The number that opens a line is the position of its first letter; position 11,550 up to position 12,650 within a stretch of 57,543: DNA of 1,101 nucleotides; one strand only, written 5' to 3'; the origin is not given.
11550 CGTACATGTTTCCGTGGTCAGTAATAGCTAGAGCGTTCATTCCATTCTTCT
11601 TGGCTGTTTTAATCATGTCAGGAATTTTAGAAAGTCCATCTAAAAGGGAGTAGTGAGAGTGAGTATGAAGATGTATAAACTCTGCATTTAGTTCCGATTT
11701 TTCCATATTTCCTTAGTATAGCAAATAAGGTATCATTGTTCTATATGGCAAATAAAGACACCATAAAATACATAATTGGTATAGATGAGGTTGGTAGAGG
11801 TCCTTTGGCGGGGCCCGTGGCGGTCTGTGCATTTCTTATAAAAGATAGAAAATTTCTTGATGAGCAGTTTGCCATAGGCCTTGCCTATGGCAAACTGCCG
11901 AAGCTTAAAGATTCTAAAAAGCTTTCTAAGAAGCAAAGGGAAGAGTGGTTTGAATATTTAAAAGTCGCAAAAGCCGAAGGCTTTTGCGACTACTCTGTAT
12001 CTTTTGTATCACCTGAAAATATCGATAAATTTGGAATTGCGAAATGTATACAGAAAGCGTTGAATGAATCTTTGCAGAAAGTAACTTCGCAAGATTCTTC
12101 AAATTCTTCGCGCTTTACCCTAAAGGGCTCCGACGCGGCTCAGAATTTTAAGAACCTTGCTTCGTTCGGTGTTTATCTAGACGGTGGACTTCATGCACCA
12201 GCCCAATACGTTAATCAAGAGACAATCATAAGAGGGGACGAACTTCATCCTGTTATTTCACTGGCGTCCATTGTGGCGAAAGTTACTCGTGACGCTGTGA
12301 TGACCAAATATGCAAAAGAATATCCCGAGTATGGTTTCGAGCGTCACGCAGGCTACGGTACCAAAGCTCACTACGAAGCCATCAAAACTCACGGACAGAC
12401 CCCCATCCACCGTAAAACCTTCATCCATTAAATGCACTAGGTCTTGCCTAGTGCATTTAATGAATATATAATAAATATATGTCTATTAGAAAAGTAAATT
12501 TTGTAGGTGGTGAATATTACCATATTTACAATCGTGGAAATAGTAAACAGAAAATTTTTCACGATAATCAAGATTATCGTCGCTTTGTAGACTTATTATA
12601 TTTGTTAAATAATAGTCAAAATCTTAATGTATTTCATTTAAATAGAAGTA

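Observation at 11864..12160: RNase HII gene carries three in-frame palindromic insertions (selfish DNA inside a housekeeping ORF)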

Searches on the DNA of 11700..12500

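Call 47: search_rna_families(source=window, start=11700, end=12500, threshold=evalue, max_evalue=5)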
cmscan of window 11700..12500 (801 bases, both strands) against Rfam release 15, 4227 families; matches with E-value up to 5: 8.
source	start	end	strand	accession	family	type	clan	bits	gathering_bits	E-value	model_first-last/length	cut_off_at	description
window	11853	11944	+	RF00063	SscA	Gene;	-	26.7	60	0.037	1-96/96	no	SscA RNA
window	11861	11899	-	RF04230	mir-9261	Gene; miRNA;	-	22.6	86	0.074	1-92/92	no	mir-9261 microRNA precursor family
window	12415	12471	-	RF04138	mir-9243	Gene; miRNA;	-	22.5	83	0.093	1-86/86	no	mir-9243 microRNA precursor family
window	11863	11901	+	RF04230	mir-9261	Gene; miRNA;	-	20.5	86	0.28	1-92/92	no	mir-9261 microRNA precursor family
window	12421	12467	+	RF00768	MIR405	Gene; miRNA;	-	19.2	102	2.2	1-83/83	no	MIR405 microRNA precursor family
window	12423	12500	-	RF01416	NrrF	Gene; antisense;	-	16.7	60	1.1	89-160/160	5'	NrrF RNA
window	11862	11900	+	RF03664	MIR6288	Gene; miRNA;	-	16.7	74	3.3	1-92/92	no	MIR6288 microRNA precursor family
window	12427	12461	-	RF04153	MIR856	Gene; miRNA;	-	13.4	297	1.1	1-258/258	no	MIR856 microRNA precursor family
